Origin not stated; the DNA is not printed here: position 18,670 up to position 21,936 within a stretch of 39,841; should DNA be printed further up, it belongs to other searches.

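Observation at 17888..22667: Three-gene module: an ABCG-like transporter bracketed by two paralogous lipoproteins of unknown family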

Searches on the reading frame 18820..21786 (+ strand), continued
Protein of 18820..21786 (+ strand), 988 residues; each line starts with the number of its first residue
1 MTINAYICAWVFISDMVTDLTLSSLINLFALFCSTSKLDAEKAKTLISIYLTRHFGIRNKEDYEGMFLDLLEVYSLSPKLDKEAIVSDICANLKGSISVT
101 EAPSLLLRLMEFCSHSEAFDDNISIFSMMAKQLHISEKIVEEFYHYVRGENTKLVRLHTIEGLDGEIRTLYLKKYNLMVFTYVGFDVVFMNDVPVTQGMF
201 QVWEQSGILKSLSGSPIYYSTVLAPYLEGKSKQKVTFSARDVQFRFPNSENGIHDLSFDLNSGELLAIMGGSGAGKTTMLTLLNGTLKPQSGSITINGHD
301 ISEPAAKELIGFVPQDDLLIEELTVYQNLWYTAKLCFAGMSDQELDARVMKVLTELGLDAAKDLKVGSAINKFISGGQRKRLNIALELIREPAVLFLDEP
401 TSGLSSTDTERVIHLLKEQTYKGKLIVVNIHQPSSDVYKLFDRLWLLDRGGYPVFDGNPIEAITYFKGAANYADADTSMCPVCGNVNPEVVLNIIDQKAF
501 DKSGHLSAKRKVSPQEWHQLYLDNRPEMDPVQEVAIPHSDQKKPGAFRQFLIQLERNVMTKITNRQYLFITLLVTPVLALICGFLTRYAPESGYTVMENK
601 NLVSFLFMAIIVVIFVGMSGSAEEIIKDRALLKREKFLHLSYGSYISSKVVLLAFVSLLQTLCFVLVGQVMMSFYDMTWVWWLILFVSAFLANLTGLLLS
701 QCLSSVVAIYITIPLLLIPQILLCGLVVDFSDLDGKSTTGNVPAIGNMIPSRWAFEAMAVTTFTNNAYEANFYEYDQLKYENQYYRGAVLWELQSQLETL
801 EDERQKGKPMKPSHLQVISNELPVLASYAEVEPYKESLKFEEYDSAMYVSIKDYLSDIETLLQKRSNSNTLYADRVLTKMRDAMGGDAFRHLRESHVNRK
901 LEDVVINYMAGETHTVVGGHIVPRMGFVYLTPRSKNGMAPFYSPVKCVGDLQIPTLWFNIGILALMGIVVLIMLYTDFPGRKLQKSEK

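Call 41: find_homologous_proteins(query=window:18865-21786:+, max_evalue=1e-60)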
Query window:18865-21786:+ (973 aa): 8000 proteins with E <= 1e-60 among 8000 candidates; the best 120 are listed.
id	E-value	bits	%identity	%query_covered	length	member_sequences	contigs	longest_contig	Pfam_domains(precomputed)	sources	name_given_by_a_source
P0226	0.0e+0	2201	100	100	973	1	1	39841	PF01061.30,PF00005.34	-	-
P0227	0.0e+0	1766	80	100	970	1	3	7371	PF01061.30,PF00005.34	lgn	-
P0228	0.0e+0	1731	78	100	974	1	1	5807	PF01061.30,PF00005.34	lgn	-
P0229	0.0e+0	1656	74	100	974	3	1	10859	PF01061.30,PF00005.34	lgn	-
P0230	0.0e+0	1353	62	100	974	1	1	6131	PF01061.30,PF00005.34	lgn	-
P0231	0.0e+0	1340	61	100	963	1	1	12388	PF19055.7,PF01061.30,PF00005.34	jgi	jgi:ABC-type multidrug transport system ATPase subunit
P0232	0.0e+0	1334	62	100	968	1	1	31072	PF19055.7,PF01061.30,PF00005.34,PF12698.14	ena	-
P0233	0.0e+0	1334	62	100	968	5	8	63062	PF19055.7,PF01061.30,PF00005.34,PF12698.14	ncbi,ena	-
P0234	0.0e+0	1330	62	100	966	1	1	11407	PF19055.7,PF01061.30,PF00005.34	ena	-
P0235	0.0e+0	1330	62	100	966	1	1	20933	PF19055.7,PF01061.30,PF00005.34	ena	-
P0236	0.0e+0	1328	62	100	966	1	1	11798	PF19055.7,PF01061.30,PF00005.34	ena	-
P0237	0.0e+0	1327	62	100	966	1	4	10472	PF19055.7,PF01061.30,PF00005.34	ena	-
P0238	0.0e+0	1327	61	100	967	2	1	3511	PF01061.30,PF00005.34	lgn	-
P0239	0.0e+0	1326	61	99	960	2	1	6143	PF19055.7,PF01061.30,PF00005.34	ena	-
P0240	0.0e+0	1324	61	100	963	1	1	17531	PF01061.30,PF00005.34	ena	-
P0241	0.0e+0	1324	62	100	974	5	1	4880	PF01061.30,PF00005.34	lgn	-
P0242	0.0e+0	1323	62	100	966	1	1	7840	PF01061.30,PF00005.34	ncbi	-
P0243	0.0e+0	1323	62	100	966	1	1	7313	PF01061.30,PF00005.34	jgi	-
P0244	0.0e+0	1322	62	100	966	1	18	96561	PF01061.30,PF00005.34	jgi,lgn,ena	-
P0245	0.0e+0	1322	60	100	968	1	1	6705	PF01061.30,PF00005.34,PF03193.23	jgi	jgi:ABC-type multidrug transport system ATPase subunit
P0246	0.0e+0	1322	62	100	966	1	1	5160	PF01061.30,PF00005.34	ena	-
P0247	0.0e+0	1322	62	100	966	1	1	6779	PF01061.30,PF00005.34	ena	-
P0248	0.0e+0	1322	60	100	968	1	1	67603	PF01061.30,PF00005.34,PF03193.23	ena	-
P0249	0.0e+0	1321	62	100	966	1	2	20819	PF01061.30,PF00005.34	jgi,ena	-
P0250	0.0e+0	1320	61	100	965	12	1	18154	PF19055.7,PF01061.30,PF00005.34,PF12698.14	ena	-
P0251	0.0e+0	1319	62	100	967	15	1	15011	PF01061.30,PF00005.34,PF12698.14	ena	-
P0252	0.0e+0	1318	61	99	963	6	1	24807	PF01061.30,PF00005.34,PF12698.14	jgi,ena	-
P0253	0.0e+0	1318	62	100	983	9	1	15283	PF19055.7,PF01061.30,PF00005.34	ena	-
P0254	0.0e+0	1318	62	100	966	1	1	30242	PF01061.30,PF00005.34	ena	-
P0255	0.0e+0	1318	61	100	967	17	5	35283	PF01061.30,PF00005.34,PF12698.14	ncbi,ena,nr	ncbi:MAG: ATP-binding cassette domain-containing protein [Bacteroidaceae bacterium]|nr:ATP-binding c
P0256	0.0e+0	1318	60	100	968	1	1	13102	PF01061.30,PF00005.34,PF03193.23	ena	-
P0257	0.0e+0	1317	61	100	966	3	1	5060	PF19055.7,PF01061.30,PF00005.34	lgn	-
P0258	0.0e+0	1316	61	100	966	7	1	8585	PF01061.30,PF00005.34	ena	-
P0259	0.0e+0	1316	60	100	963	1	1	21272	PF01061.30,PF00005.34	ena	-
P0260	0.0e+0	1316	61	100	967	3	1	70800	PF19055.7,PF01061.30,PF00005.34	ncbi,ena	-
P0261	0.0e+0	1316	60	100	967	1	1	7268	PF01061.30,PF00005.34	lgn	-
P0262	0.0e+0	1316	61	99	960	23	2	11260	PF01061.30,PF00005.34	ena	-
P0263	0.0e+0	1316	61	100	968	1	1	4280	PF19055.7,PF01061.30,PF00005.34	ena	-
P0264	0.0e+0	1316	60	100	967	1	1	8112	PF01061.30,PF00005.34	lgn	-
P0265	0.0e+0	1316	61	100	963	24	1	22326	PF01061.30,PF00005.34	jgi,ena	-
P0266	0.0e+0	1316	61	100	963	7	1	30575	PF19055.7,PF01061.30,PF00005.34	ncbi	-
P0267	0.0e+0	1315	60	100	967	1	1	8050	PF01061.30,PF00005.34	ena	-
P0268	0.0e+0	1315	62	100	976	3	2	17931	PF19055.7,PF01061.30,PF00005.34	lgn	-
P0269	0.0e+0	1315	61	99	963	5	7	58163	PF01061.30,PF00005.34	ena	-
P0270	0.0e+0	1315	62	100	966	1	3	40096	PF01061.30,PF00005.34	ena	-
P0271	0.0e+0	1315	62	100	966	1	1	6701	PF01061.30,PF00005.34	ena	-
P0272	0.0e+0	1314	60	100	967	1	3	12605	PF01061.30,PF00005.34,PF12698.14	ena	-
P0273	0.0e+0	1314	61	100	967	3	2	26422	PF01061.30,PF00005.34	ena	-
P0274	0.0e+0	1314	61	100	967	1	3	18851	PF01061.30,PF00005.34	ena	-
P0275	0.0e+0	1314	61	100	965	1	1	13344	PF19055.7,PF01061.30,PF00005.34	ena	-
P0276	0.0e+0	1314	60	100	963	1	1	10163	PF01061.30,PF00005.34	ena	-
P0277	0.0e+0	1314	62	100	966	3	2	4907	PF01061.30,PF00005.34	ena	-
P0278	0.0e+0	1314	61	100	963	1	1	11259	PF19055.7,PF01061.30,PF00005.34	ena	-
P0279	0.0e+0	1314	62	100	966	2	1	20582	PF01061.30,PF00005.34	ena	-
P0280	0.0e+0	1314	61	100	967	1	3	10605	PF01061.30,PF00005.34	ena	-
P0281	0.0e+0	1314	61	100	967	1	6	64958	PF01061.30,PF00005.34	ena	-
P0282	0.0e+0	1314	60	100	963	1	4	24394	PF19055.7,PF01061.30,PF00005.34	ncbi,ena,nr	ncbi:MAG: ATP-binding cassette domain-containing protein [Prevotella sp.]|nr:ATP-binding cassette do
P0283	0.0e+0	1314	61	100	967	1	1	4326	PF01061.30,PF00005.34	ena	-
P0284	0.0e+0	1314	60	100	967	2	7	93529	PF19055.7,PF01061.30,PF00005.34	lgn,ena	-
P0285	0.0e+0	1314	60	100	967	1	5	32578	PF01061.30,PF00005.34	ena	-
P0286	0.0e+0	1313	60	100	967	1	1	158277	PF01061.30,PF00005.34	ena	-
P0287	0.0e+0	1313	62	100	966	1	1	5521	PF01061.30,PF00005.34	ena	-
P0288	0.0e+0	1313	61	100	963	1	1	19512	PF19055.7,PF01061.30,PF00005.34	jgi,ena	jgi:ABC-type multidrug transport system ATPase subunit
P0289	0.0e+0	1313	62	100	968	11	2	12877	PF19055.7,PF01061.30,PF00005.34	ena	-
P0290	0.0e+0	1313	61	100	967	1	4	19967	PF19055.7,PF01061.30,PF00005.34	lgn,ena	-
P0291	0.0e+0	1313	61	100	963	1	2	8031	PF19055.7,PF01061.30,PF00005.34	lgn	-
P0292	0.0e+0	1313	61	100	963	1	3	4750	PF19055.7,PF01061.30,PF00005.34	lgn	-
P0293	0.0e+0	1313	62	100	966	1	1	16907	PF01061.30,PF00005.34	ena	-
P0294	0.0e+0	1313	60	100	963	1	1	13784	PF19055.7,PF01061.30,PF00005.34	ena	-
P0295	0.0e+0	1313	61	100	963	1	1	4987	PF19055.7,PF01061.30,PF00005.34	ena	-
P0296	0.0e+0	1313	61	100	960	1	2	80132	PF19055.7,PF01061.30,PF00005.34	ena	-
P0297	0.0e+0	1313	61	99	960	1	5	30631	PF01061.30,PF00005.34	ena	-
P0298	0.0e+0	1313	61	100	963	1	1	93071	PF01061.30,PF00005.34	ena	-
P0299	0.0e+0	1313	61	100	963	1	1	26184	PF01061.30,PF00005.34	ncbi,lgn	-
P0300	0.0e+0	1313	61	100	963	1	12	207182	PF19055.7,PF01061.30,PF00005.34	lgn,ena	-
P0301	0.0e+0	1313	61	100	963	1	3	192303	PF19055.7,PF01061.30,PF00005.34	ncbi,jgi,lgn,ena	-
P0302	0.0e+0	1313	62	100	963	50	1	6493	PF01061.30,PF00005.34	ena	-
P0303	0.0e+0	1312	61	100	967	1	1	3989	PF01061.30,PF00005.34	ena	-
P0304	0.0e+0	1312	61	100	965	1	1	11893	PF19055.7,PF01061.30,PF00005.34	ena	-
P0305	0.0e+0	1312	61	100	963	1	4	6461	PF19055.7,PF01061.30,PF00005.34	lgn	-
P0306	0.0e+0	1312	61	100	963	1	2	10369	PF19055.7,PF01061.30,PF00005.34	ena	-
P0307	0.0e+0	1312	61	100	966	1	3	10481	PF01061.30,PF00005.34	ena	-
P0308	0.0e+0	1312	61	100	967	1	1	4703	PF01061.30,PF00005.34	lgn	-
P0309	0.0e+0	1312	61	100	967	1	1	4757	PF01061.30,PF00005.34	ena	-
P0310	0.0e+0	1312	61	100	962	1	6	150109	PF01061.30,PF00005.34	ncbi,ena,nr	ncbi:MAG: ATP-binding cassette domain-containing protein [Prevotella sp.]|nr:ATP-binding cassette do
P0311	0.0e+0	1312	60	100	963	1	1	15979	PF19055.7,PF01061.30,PF00005.34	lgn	-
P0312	0.0e+0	1312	61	100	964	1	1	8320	PF19055.7,PF01061.30,PF00005.34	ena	-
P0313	0.0e+0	1312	61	100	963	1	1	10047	PF19055.7,PF01061.30,PF00005.34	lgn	-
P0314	0.0e+0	1312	61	100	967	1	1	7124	PF01061.30,PF00005.34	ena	-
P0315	0.0e+0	1312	62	100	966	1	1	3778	PF01061.30,PF00005.34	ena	-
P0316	0.0e+0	1312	61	100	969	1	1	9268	PF01061.30,PF00005.34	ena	-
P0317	0.0e+0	1312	61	100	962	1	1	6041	PF19055.7,PF01061.30,PF00005.34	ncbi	-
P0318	0.0e+0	1312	61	100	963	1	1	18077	PF19055.7,PF01061.30,PF00005.34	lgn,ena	-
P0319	0.0e+0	1312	61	100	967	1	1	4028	PF01061.30,PF00005.34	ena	-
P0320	0.0e+0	1312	60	100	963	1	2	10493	PF01061.30,PF00005.34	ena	-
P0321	0.0e+0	1312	61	100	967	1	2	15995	PF01061.30,PF00005.34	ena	-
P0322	0.0e+0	1312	61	100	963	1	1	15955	PF19055.7,PF01061.30,PF00005.34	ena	-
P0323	0.0e+0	1312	61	100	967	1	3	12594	PF01061.30,PF00005.34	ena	-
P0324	0.0e+0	1312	60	100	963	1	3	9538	PF19055.7,PF01061.30,PF00005.34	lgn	-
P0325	0.0e+0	1312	62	100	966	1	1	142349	PF01061.30,PF00005.34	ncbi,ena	-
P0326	0.0e+0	1312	60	100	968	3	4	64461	PF01061.30,PF00005.34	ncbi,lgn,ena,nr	ncbi:MAG: ATP-binding cassette domain-containing protein [Bacteroidaceae bacterium]|nr:ATP-binding c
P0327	0.0e+0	1312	61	100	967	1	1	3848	PF01061.30,PF00005.34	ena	-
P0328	0.0e+0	1311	61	100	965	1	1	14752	PF19055.7,PF01061.30,PF00005.34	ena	-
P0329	0.0e+0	1311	60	100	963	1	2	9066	PF19055.7,PF01061.30,PF00005.34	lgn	-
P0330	0.0e+0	1311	60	100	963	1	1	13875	PF19055.7,PF01061.30,PF00005.34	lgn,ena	-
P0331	0.0e+0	1311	60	100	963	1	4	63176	PF19055.7,PF01061.30,PF00005.34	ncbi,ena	-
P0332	0.0e+0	1311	60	100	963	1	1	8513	PF19055.7,PF01061.30,PF00005.34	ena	-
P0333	0.0e+0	1311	61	100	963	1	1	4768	PF19055.7,PF01061.30,PF00005.34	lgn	-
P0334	0.0e+0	1311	61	100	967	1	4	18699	PF01061.30,PF00005.34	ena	-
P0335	0.0e+0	1311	60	100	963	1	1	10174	PF19055.7,PF01061.30,PF00005.34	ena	-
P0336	0.0e+0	1311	60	100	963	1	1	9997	PF19055.7,PF01061.30,PF00005.34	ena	-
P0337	0.0e+0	1311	60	100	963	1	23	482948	PF19055.7,PF01061.30,PF00005.34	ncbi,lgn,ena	-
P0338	0.0e+0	1311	61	100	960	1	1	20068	PF01061.30,PF00005.34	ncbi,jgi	jgi:ABC-type multidrug transport system ATPase subunit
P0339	0.0e+0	1311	61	100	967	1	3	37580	PF01061.30,PF00005.34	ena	-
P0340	0.0e+0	1311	60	100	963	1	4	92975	PF19055.7,PF01061.30,PF00005.34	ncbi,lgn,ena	-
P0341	0.0e+0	1311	60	100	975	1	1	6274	PF19055.7,PF01061.30,PF00005.34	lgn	-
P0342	0.0e+0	1311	60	100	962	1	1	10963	PF19055.7,PF01061.30,PF00005.34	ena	-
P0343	0.0e+0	1311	60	100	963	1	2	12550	PF01061.30,PF00005.34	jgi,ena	-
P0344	0.0e+0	1311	60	100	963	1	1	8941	PF19055.7,PF01061.30,PF00005.34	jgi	jgi:ABC-type multidrug transport system ATPase subunit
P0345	0.0e+0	1311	60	100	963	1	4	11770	PF19055.7,PF01061.30,PF00005.34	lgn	-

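Call 42: find_encoding_contigs(protein=P0337, flank=5000, max_places=2)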
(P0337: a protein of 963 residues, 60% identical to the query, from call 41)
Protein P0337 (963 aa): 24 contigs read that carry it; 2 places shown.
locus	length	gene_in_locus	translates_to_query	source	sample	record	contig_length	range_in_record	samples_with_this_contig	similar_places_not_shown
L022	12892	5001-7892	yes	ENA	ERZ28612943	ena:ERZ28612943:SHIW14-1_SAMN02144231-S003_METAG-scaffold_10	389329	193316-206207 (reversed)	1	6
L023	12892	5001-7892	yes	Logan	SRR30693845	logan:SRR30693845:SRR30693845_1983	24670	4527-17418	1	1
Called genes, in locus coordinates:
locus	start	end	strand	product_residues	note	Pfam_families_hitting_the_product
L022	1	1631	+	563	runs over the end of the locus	PF06826:Asp-Al_Ex, PF02080:TrkA_C, PF06826:Asp-Al_Ex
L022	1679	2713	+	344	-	PF04277:OAD_gamma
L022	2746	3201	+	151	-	-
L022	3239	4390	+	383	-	PF03977:OAD_beta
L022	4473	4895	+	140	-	PF13581:HATPase_c_2, PF02518:HATPase_c (weak)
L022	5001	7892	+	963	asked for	PF00005:ABC_tran, PF19055:ABC2_membrane_7 (faint), PF01061:ABC2_membrane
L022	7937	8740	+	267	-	-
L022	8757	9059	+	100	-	PF01740:STAS, PF13466:STAS_2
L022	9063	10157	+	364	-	PF04607:RelA_SpoT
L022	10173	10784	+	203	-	PF00196:GerE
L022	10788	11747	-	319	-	PF01814:Hemerythrin, PF00196:GerE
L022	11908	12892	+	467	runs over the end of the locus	-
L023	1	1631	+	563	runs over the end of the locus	PF06826:Asp-Al_Ex, PF02080:TrkA_C, PF06826:Asp-Al_Ex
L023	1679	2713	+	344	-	PF04277:OAD_gamma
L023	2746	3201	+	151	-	-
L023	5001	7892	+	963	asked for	PF00005:ABC_tran, PF19055:ABC2_membrane_7 (faint), PF01061:ABC2_membrane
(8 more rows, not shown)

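Call 43: find_encoding_contigs(protein=P0326, flank=5000, max_places=2)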
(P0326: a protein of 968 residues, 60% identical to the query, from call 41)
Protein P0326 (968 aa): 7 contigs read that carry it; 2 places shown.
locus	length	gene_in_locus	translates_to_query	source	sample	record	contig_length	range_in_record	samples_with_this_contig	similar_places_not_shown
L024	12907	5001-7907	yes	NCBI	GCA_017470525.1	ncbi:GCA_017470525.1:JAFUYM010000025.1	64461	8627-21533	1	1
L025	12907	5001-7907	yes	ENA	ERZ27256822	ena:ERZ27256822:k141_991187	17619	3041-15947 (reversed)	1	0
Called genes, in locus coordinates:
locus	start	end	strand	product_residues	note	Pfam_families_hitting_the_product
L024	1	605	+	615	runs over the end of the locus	PF28559:TPR_SusR, PF00512:HisKA, PF02518:HATPase_c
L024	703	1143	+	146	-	-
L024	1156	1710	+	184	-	PF01923:Cob_adeno_trans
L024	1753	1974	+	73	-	PF11387:DUF2795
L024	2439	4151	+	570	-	PF04616:Glyco_hydro_43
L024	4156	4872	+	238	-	PF01048:PNP_UDP_1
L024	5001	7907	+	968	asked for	PF00005:ABC_tran, PF01061:ABC2_membrane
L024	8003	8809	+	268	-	-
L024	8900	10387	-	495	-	PF13537:GATase_7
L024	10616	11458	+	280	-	PF02463:SMC_N, PF00005:ABC_tran (weak), PF13304:AAA_21, PF13175:AAA_15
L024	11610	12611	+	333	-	PF14491:DUF4435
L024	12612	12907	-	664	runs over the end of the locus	PF22848:ASD1_dom, PF06964:Alpha-L-AF_C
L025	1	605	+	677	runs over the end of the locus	PF28559:TPR_SusR, PF00512:HisKA, PF02518:HATPase_c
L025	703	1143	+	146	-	-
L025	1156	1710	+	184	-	PF01923:Cob_adeno_trans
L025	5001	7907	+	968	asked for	PF00005:ABC_tran, PF01061:ABC2_membrane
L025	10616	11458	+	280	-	PF02463:SMC_N, PF00005:ABC_tran (weak), PF13304:AAA_21, PF13175:AAA_15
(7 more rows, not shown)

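Call 58: search_protein_families(library=pfam, proteins=[L022:4473-4895:+, L022:8757-9059:+, L022:9063-10157:+, L022:7937-8740:+], max_evalue=0.001)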
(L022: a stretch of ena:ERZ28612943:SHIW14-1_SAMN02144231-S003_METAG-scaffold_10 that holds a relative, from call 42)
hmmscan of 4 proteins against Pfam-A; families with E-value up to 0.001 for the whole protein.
L022:4473-4895:+ (140 aa): 2 families
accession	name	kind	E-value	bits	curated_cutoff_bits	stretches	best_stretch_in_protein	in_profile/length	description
PF13581.12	HATPase_c_2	-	3.4e-26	92.2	27.4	1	13-137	3-127/127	Histidine kinase-like ATPase domain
PF02518.31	HATPase_c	-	1.2e-05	26.2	26.4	1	41-124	5-93/111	Histidine kinase-, DNA gyrase B-, and HSP90-like ATPase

L022:8757-9059:+ (100 aa): 2 families
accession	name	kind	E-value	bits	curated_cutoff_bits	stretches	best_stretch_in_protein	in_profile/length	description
PF01740.26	STAS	-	2.8e-16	59.7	22.6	1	3-99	2-99/106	STAS domain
PF13466.11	STAS_2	-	1.6e-11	44.6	29.2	1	17-92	4-78/80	STAS domain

L022:9063-10157:+ (364 aa): 1 family
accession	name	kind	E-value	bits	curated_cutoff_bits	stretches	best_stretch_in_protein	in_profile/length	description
PF04607.23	RelA_SpoT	-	1.2e-16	61.4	27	1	51-175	1-111/113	Region found in RelA / SpoT proteins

L022:7937-8740:+ (267 aa): 0 families
